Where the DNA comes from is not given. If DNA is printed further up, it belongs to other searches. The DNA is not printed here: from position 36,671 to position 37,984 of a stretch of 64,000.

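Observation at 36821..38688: UvdE UV-damage endonuclease translationally coupled to a GH6-family glycoside hydrolase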

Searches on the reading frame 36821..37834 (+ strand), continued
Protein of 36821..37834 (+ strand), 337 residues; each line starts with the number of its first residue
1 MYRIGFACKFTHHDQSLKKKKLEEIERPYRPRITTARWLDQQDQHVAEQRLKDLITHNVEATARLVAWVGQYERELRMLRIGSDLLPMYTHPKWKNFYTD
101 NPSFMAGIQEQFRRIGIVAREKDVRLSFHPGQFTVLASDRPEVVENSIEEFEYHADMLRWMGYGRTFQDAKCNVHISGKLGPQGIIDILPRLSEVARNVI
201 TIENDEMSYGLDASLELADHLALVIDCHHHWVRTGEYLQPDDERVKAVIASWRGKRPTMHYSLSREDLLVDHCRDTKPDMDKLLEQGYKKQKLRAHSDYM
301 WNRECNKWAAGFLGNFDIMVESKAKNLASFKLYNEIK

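Call 67: search_solved_structures(query=window:36821-37831:+, max_evalue=0.001, show_alignments=5)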
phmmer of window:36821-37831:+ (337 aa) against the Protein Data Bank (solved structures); distinct sequences matched with E-value up to 0.001: 5.
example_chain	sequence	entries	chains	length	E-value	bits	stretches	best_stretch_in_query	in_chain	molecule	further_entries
2j6v_A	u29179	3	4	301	1.8e-20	76.4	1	44-263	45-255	UV ENDONUCLEASE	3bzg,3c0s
3bzj_A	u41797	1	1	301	1.9e-20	76.3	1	44-263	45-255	UV endonuclease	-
3c0l_A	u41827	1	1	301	2.5e-20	75.9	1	44-264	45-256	UV endonuclease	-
3c0q_A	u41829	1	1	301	1.1e-19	73.7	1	44-264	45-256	UV endonuclease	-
3tc3_A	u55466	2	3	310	2.6e-18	69.2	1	46-262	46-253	UV damage endonuclease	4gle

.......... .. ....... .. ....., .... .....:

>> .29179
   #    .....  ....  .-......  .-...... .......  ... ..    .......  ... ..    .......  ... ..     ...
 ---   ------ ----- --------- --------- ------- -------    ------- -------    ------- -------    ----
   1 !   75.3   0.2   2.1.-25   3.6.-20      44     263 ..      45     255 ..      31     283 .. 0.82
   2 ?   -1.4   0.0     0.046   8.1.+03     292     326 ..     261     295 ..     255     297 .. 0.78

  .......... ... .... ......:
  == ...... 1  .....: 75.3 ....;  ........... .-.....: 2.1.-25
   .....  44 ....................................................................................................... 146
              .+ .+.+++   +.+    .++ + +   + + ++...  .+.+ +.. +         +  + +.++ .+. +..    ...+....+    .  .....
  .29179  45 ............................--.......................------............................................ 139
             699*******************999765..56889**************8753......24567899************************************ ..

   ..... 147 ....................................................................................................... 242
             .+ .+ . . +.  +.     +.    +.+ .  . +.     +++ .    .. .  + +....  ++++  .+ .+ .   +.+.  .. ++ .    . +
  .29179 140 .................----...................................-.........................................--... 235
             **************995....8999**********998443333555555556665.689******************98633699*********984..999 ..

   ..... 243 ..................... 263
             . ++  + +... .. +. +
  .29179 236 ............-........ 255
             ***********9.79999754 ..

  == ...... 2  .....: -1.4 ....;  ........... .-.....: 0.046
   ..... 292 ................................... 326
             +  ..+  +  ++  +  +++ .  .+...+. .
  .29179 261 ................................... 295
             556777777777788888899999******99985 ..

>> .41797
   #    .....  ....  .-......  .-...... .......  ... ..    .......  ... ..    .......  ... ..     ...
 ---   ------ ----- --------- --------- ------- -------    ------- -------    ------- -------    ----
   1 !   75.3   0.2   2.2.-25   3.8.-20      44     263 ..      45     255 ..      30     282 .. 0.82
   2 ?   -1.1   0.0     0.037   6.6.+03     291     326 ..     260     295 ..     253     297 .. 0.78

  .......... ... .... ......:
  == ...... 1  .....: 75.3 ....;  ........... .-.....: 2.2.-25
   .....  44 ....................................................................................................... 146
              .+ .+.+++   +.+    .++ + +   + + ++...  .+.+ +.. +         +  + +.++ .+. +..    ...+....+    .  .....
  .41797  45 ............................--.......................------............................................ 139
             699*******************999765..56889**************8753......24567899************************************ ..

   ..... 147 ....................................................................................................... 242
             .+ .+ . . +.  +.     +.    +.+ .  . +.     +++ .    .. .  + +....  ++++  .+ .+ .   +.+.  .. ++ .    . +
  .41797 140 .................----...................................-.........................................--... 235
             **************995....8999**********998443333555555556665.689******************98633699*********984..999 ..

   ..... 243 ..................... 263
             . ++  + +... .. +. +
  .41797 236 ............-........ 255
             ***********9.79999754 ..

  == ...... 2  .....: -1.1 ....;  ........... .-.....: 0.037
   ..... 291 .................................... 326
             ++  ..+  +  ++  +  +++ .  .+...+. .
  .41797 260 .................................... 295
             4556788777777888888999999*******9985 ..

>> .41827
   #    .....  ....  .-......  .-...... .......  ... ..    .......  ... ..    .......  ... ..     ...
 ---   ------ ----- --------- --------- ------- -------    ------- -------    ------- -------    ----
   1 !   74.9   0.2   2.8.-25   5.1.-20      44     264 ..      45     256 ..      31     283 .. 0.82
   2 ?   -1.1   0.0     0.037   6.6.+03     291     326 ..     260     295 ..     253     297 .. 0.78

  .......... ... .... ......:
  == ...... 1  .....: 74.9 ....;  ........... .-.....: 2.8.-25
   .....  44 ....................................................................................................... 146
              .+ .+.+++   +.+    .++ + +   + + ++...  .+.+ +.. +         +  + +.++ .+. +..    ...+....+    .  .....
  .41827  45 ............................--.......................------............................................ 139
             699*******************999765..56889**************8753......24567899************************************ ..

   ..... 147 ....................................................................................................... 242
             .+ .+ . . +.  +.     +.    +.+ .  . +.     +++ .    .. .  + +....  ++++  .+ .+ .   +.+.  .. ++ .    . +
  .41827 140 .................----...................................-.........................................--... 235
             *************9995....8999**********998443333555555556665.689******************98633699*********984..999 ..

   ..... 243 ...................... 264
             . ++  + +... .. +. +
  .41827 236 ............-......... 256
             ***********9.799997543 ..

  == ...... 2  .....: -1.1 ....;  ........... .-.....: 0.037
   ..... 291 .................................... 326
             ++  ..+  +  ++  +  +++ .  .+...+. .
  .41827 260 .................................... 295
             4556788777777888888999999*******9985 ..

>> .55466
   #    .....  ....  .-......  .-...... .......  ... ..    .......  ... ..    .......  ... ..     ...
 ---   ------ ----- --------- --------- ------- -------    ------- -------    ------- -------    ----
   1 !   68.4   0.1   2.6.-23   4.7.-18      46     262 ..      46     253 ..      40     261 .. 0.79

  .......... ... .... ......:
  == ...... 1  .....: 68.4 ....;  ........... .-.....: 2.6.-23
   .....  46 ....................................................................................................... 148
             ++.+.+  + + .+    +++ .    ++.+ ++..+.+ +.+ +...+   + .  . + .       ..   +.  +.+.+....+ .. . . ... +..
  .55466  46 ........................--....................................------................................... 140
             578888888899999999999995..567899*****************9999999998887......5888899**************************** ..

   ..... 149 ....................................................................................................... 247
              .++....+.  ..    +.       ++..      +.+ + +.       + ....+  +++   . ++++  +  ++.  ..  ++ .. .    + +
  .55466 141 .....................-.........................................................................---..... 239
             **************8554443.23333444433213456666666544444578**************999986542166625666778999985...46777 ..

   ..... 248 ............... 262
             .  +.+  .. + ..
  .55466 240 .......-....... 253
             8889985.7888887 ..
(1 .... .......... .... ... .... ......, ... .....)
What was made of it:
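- Closest known: UvdE / Uve1 UV-damage endonucleases. Different: The carboxylated Lys229 of Thermus UVDE is Thr here, and that position is also not conserved in Sulfolobus UVDE (call 67).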
